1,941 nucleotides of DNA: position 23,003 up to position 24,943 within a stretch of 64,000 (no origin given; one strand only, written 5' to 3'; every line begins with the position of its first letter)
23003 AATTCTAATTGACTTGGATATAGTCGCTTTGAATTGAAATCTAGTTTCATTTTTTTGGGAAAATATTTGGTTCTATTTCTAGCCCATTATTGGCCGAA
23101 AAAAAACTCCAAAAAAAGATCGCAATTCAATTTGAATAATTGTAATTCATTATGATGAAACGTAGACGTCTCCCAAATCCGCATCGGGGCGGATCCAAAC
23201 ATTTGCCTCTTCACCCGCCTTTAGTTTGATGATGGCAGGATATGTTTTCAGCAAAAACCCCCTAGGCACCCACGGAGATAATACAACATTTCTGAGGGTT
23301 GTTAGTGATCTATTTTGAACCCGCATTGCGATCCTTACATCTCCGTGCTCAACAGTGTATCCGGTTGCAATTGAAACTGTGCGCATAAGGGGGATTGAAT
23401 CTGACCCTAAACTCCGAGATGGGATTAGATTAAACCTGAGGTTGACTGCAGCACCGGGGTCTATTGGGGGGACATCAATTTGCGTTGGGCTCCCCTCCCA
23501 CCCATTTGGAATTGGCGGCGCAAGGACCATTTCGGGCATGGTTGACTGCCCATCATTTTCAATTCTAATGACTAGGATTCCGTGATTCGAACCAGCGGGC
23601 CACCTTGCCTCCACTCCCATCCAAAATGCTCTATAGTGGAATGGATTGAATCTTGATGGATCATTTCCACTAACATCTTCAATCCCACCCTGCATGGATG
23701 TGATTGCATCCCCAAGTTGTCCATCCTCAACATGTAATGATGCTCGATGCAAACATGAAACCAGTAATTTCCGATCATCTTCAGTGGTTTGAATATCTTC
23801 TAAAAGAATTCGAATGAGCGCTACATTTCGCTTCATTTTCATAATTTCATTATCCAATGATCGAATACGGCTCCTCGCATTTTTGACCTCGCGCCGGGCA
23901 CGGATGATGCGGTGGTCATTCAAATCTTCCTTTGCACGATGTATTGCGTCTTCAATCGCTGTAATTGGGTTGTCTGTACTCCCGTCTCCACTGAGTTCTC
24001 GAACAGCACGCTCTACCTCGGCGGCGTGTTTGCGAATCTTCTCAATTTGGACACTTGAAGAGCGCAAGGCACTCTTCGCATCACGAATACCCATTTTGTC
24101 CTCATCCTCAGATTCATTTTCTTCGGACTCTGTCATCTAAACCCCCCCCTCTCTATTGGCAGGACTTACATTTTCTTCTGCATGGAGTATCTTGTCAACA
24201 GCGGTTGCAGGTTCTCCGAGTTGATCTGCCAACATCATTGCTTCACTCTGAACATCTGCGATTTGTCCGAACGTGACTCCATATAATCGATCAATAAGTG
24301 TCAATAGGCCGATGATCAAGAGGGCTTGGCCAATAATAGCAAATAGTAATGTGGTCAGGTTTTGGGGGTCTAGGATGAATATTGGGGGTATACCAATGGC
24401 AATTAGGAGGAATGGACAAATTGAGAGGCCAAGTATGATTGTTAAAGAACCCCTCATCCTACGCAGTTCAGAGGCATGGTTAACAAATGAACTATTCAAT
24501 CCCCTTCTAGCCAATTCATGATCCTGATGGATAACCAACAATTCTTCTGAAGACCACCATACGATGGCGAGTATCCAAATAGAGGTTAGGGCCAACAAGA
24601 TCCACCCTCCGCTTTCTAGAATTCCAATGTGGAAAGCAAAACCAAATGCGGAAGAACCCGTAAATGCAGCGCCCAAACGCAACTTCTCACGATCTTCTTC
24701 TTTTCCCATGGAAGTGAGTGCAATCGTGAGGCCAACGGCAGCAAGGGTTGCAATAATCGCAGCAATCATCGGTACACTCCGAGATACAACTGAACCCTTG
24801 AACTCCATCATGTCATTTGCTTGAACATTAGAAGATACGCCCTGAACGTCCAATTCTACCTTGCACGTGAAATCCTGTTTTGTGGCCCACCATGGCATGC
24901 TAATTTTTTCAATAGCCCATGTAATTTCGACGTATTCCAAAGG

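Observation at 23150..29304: Three translationally coupled genes (small basic protein, 1563-aa multi-Ig surface protein with 5-helix membrane domain, signal-less coiled-coil/Ig protein) immediately upstream of the archaellins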

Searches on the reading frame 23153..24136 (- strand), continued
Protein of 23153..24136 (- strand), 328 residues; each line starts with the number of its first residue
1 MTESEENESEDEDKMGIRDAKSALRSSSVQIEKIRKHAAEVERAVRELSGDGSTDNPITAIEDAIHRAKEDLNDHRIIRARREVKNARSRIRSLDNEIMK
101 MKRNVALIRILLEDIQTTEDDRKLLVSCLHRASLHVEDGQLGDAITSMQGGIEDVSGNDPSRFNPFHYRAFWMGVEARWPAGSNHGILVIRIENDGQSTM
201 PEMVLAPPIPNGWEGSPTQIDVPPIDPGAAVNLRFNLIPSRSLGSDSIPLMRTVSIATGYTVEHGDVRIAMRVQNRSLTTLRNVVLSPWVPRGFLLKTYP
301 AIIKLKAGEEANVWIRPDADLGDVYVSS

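Call 36: predict_structure(alignment_id=A1)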
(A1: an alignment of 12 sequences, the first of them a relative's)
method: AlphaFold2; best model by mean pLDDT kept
length: 328 residues; sequences in the alignment: 12
mean_pLDDT: 56.6   pTM: 0.37
mean pLDDT of the five models: 56.6, 53.3, 47.7, 46.4, 44.5
residues with pLDDT >= 90: 0; 70-90: 69; 50-70: 135; < 50: 124
segments of 3 or more residues with pLDDT < 50: 1-8, 52-54, 158-254, 321-328
pLDDT, mean of each block of 10 residues (from residue 1): 45 55 59 67 61 56 74 72 69 66 68 71 82 74 75 60 44 39 40 42 33 38 42 43 28 49 56 64 57 59 72 69 37
secondary structure, 60 per line:
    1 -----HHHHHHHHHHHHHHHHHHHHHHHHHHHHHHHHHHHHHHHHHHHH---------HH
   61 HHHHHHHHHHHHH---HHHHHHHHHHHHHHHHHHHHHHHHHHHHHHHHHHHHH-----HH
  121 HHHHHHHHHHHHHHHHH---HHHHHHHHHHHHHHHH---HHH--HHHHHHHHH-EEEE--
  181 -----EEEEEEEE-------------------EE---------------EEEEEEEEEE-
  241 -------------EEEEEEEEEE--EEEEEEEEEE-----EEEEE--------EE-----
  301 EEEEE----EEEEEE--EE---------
elements in order: H6-49 H59-73 H77-113 H119-137 H141-156 H165-173 E175-178 E186-193 E230-239 E254-263 E266-275 E281-285 E301-305 E310-315
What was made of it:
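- The 328-aa model was poor (pLDDT 56.6; call 36).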

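Call 54: fold_search(model_id=the predicted structure, library=pdb)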
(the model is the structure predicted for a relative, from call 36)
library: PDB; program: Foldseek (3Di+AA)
matches with E <= 10: 260; with E <= 0.001: 0
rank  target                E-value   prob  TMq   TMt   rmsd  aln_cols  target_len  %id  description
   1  7lnp_D                2.0e-02  0.54  0.16  0.11  17.5       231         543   12  Structure of the exo-alpha-L-galactosidase BpGH29 (D264N mutant) from Bacteroides plebeius in complex with paranitroph (released 2022-02-09)
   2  5fjx_A                2.2e-02  0.89  0.17  0.21  14.9       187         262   12  Yeast delta-COP-I mu-homology domain complexed with Gcs1 WxxF peptide (released 2015-11-11)
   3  7lnp_E                3.5e-02  0.44  0.15  0.10  16.0       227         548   14  Structure of the exo-alpha-L-galactosidase BpGH29 (D264N mutant) from Bacteroides plebeius in complex with paranitroph (released 2022-02-09)
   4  7snk                  4.3e-02  0.84  0.17  0.10  14.1       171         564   12  Structure of Bacple_01702, a GH29 family glycoside hydrolase (released 2022-10-05)
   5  5osq_B                4.6e-02  0.20  0.13  0.10  16.0       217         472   12  ZP-N domain of mammalian sperm receptor ZP3 (crystal form II, processed in P21221) (released 2017-09-06)
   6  7lnp_A                4.8e-02  0.75  0.16  0.10  12.8       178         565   15  Structure of the exo-alpha-L-galactosidase BpGH29 (D264N mutant) from Bacteroides plebeius in complex with paranitroph (released 2022-02-09)
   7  5fk0_A                5.4e-02  0.77  0.17  0.21  14.8       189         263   12  Yeast delta-COP-I mu-homology domain (released 2015-11-11)
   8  7ljj                  5.4e-02  0.63  0.15  0.10  13.3       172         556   19  Structure of the Exo-alpha-L-galactosidase BpGH29 from Bacteroides plebeius (released 2022-02-09)
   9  9fyn                  6.3e-02  0.96  0.21  0.10  12.5       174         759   17  Lacto-N-biosidase from Trueperella pyogenes (released 2024-10-09)
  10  9n9j_6                9.3e-02  0.99  0.17  0.31   4.4        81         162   11  Structure of a GRP94 folding intermediate engaged with a CCDC134- and FKBP11-bound secretory translocon (released 2025-11-19)
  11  5fjz_B                1.0e-01  0.69  0.17  0.21  14.2       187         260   12  Yeast delta-COP-I mu-homology domain complexed with Dsl1 WxWxV peptide (released 2015-11-11)
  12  7lk7                  1.0e-01  0.54  0.16  0.10  13.2       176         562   15  Structure of the Exo-alpha-L-galactosidase BpGH29 from Bacteroides plebeius in complex with L-galactose (released 2022-02-09)
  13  5fjw_A                1.4e-01  0.54  0.17  0.20  14.9       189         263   12  Yeast delta-COP-I mu-homology domain complexed with Dsl1 WxWx(MSE) peptide (released 2015-11-11)
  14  5nzu_MODEL_1_D        1.8e-01  0.51  0.17  0.13  14.9       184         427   10  The structure of the COPI coat linkage II (released 2017-06-28)
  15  1ex0_A                2.0e-01  0.77  0.16  0.08  13.4       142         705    8  HUMAN FACTOR XIII, MUTANT W279F ZYMOGEN (released 2003-12-23)
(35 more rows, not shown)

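Call 56: search_protein_families(library=ncbifam, proteins=[L001:12275-13096:+], max_evalue=1)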
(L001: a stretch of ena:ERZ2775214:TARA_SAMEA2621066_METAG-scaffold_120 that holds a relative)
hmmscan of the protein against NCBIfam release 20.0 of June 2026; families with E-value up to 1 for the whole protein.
L001:12275-13096:+ (273 aa): 1 family
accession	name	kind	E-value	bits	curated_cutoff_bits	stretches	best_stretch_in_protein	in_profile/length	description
TIGR03107.1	glu_aminopep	equivalog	0.11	11.4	469.7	1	99-171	127-200/350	glutamyl aminopeptidase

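Call 57: search_protein_families(library=pfam, proteins=[L001:12275-13096:+], max_evalue=1)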
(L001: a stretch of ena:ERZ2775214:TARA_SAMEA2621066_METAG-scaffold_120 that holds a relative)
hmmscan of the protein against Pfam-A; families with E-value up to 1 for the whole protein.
L001:12275-13096:+ (273 aa): 0 families

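Call 79: find_encoding_contigs(protein=P0001, flank=2000, max_places=3)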
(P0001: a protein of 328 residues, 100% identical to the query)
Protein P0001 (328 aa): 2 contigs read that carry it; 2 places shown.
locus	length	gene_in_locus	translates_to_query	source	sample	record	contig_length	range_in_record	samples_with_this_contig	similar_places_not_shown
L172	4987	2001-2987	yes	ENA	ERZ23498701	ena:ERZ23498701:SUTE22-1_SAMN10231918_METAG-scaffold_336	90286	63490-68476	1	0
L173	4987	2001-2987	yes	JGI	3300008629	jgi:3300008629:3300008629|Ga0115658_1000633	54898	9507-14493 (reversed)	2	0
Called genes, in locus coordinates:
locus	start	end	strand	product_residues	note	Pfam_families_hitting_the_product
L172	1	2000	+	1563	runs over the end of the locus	PF07705:CARDB (faint), PF22544:HYDIN_VesB_CFA65-like_Ig (faint), PF22067:Cep192_D3 (faint)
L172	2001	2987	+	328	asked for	-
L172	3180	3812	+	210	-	PF01917:Flagellin_arch-type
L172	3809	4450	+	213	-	PF01917:Flagellin_arch-type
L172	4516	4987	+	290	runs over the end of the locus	-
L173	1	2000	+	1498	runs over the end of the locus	PF22544:HYDIN_VesB_CFA65-like_Ig (faint), PF22067:Cep192_D3 (faint)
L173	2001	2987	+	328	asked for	-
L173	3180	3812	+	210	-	PF01917:Flagellin_arch-type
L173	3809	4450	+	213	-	PF01917:Flagellin_arch-type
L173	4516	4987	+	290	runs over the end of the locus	-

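Call 88: search_protein_families(library=padloc, proteins=[window:23153-24136:-], max_evalue=0.1)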
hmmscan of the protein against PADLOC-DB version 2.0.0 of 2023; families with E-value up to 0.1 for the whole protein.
window:23153-24136:- (328 aa): 1 family
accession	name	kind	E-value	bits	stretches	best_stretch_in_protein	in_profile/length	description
PDLC03863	LmuB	-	0.046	10.4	1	13-121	188-294/610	-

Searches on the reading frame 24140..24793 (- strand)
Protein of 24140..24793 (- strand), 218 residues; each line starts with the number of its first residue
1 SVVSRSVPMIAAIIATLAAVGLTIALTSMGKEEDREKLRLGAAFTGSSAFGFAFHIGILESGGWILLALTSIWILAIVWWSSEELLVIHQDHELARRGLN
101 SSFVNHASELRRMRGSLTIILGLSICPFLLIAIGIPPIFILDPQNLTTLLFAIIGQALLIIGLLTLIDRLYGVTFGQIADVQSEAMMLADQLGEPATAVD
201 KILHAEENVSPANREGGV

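Call 89: search_solved_structures(query=window:24140-24793:-, max_evalue=10)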
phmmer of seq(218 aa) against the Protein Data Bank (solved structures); distinct sequences matched with E-value up to 10: 1.
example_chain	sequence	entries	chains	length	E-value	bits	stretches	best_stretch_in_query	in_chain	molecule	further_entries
4qkw_A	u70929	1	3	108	0.33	13.8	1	176-211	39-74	Muscle-related coiled-coil protein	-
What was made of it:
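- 24290..24775 (-): Region of the big gene encoding the five TM helices and the conserved cytoplasmic TM3-TM4 loop. Family consensus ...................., with invariant E, H, D, G, H; the window reads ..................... There is no PDB sequence relative (call 89).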
